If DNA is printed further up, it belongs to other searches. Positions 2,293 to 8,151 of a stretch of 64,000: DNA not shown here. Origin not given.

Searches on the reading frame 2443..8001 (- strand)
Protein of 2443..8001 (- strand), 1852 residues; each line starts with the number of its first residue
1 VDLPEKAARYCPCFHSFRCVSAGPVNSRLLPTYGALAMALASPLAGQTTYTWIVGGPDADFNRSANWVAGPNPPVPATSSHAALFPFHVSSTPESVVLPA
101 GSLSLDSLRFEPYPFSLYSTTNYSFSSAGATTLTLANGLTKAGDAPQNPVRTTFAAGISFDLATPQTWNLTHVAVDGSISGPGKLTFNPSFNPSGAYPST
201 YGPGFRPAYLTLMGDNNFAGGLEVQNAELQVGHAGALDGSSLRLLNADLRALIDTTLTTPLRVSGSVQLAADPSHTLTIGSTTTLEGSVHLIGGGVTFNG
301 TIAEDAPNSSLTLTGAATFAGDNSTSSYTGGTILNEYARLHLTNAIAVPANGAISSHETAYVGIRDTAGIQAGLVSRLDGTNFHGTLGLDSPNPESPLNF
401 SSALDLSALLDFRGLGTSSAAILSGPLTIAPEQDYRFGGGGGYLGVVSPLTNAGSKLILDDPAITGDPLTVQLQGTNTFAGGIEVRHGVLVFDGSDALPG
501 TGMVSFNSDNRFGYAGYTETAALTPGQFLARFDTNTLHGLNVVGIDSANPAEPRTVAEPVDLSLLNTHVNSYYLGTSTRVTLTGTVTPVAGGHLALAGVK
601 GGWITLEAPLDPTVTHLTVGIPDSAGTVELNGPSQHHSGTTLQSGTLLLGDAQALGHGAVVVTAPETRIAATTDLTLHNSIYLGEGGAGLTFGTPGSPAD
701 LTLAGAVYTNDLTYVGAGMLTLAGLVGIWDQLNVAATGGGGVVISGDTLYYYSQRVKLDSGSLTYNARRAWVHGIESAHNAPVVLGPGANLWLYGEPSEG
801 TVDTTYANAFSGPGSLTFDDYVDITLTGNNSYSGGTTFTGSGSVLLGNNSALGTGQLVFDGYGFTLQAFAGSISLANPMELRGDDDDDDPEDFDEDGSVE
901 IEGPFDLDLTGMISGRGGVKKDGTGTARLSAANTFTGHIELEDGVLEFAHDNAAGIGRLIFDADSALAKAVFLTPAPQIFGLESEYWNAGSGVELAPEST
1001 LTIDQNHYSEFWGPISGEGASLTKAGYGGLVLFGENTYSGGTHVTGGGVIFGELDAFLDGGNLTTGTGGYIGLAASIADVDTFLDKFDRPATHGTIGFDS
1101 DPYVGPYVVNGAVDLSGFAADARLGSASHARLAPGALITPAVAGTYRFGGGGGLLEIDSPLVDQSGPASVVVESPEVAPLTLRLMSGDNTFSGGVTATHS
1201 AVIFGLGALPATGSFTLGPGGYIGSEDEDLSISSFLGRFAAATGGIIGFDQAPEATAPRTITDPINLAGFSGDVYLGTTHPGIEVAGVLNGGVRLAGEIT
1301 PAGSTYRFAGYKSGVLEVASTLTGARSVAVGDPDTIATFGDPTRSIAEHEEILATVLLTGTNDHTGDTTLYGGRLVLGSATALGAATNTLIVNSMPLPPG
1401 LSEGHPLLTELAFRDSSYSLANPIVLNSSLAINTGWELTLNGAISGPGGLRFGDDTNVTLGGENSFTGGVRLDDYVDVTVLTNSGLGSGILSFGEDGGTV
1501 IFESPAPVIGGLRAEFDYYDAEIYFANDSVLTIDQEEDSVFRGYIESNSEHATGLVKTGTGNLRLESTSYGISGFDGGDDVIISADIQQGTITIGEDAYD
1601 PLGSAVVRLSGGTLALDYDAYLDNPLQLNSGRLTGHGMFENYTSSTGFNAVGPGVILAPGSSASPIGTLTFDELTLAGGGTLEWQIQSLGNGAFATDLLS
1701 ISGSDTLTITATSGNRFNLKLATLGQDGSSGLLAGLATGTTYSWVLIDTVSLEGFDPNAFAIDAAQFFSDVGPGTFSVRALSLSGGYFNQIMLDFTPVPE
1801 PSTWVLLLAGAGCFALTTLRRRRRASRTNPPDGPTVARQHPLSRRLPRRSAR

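Call 46: search_protein_families(library=pfam, proteins=[window:2443-8001:-], max_evalue=0.00001)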
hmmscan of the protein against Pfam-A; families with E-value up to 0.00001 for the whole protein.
window:2443-8001:- (1852 aa): 2 families
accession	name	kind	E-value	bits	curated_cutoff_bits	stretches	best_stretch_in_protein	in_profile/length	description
PF12951.13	PATR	-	2.3e-18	66.3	27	0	1022-1047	1-26/30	Passenger-associated-transport-repeat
PF07589.16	PEP-CTERM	-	3.6e-06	27.3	20.7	0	1797-1823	1-24/24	PEP-CTERM motif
